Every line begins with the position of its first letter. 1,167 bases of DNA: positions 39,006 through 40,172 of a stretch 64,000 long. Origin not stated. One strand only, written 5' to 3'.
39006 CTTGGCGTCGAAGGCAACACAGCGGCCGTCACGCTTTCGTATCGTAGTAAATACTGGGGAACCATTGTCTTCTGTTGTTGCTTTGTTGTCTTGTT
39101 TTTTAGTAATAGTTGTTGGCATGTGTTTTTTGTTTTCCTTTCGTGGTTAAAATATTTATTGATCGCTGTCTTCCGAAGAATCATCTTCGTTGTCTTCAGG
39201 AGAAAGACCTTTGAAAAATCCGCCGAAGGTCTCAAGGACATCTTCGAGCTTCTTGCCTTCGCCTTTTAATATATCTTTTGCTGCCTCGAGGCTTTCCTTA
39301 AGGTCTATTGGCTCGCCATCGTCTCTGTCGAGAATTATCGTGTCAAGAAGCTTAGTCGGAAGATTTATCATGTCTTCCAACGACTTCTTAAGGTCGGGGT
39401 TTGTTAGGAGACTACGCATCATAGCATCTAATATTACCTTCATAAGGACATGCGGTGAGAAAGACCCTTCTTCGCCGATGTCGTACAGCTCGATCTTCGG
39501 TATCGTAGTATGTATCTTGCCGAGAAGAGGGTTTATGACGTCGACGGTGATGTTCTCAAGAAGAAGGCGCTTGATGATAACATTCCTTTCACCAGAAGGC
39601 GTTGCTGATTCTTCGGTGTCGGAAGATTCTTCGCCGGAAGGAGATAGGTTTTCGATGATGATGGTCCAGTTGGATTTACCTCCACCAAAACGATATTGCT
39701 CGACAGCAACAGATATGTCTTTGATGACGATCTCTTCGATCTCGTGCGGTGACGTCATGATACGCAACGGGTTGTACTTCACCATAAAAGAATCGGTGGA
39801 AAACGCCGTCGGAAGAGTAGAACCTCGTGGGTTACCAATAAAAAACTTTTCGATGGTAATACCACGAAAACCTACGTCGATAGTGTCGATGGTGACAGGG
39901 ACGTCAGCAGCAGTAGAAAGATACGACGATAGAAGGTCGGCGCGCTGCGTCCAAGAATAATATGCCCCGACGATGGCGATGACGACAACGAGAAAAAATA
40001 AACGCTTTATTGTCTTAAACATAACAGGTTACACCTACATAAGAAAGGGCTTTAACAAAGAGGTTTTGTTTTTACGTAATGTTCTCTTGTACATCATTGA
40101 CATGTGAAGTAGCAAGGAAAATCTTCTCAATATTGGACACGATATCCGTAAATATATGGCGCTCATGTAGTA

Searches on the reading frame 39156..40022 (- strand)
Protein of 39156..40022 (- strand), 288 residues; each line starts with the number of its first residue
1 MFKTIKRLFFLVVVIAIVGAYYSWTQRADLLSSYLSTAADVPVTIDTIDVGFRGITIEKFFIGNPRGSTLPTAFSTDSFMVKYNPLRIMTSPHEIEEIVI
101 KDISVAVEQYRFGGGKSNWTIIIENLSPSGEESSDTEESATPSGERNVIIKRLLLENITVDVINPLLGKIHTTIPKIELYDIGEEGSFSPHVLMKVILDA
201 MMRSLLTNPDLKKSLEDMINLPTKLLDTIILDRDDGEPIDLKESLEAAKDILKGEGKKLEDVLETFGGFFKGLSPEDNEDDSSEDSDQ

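Call 44: search_protein_families(library=pfam, proteins=[window:39156-40022:-], max_evalue=0.01)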
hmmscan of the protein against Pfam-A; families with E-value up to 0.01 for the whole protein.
window:39156-40022:- (288 aa): 0 families

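Call 69: find_encoding_contigs(protein=window:39156-40022:-, flank=1200, max_places=10)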
Protein window:39156-40022:- (288 aa): 21 contigs read that carry it; 3 places shown.
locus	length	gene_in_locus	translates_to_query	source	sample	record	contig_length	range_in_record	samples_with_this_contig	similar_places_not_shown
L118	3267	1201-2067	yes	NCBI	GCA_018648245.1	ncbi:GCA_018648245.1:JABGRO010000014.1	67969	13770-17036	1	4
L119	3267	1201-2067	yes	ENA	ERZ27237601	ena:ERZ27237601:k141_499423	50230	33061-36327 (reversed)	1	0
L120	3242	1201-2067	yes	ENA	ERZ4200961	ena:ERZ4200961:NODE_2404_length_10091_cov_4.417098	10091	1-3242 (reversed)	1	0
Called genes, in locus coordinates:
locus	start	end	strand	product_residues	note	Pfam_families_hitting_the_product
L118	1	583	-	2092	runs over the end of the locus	PF12796:Ank_2 (weak), PF12796:Ank_2, PF13857:Ank_5 (weak), PF00023:Ank (weak), PF12796:Ank_2, PF13637:Ank_4, PF13857:Ank_5, PF12796:Ank_2, +3 more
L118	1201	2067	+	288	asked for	-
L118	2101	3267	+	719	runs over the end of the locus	PF03477:ATP-cone, PF13597:NRDD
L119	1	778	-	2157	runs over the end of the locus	PF12796:Ank_2 (weak), PF12796:Ank_2, PF00023:Ank (weak), PF13857:Ank_5 (weak), PF12796:Ank_2, PF13637:Ank_4, PF12796:Ank_2, PF13857:Ank_5, +3 more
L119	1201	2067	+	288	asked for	-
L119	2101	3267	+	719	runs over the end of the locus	PF03477:ATP-cone, PF13597:NRDD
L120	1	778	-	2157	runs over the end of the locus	PF12796:Ank_2 (weak), PF12796:Ank_2, PF00023:Ank (weak), PF13857:Ank_5 (weak), PF12796:Ank_2, PF13637:Ank_4, PF12796:Ank_2, PF13857:Ank_5, +3 more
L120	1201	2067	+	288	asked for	-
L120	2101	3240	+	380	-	?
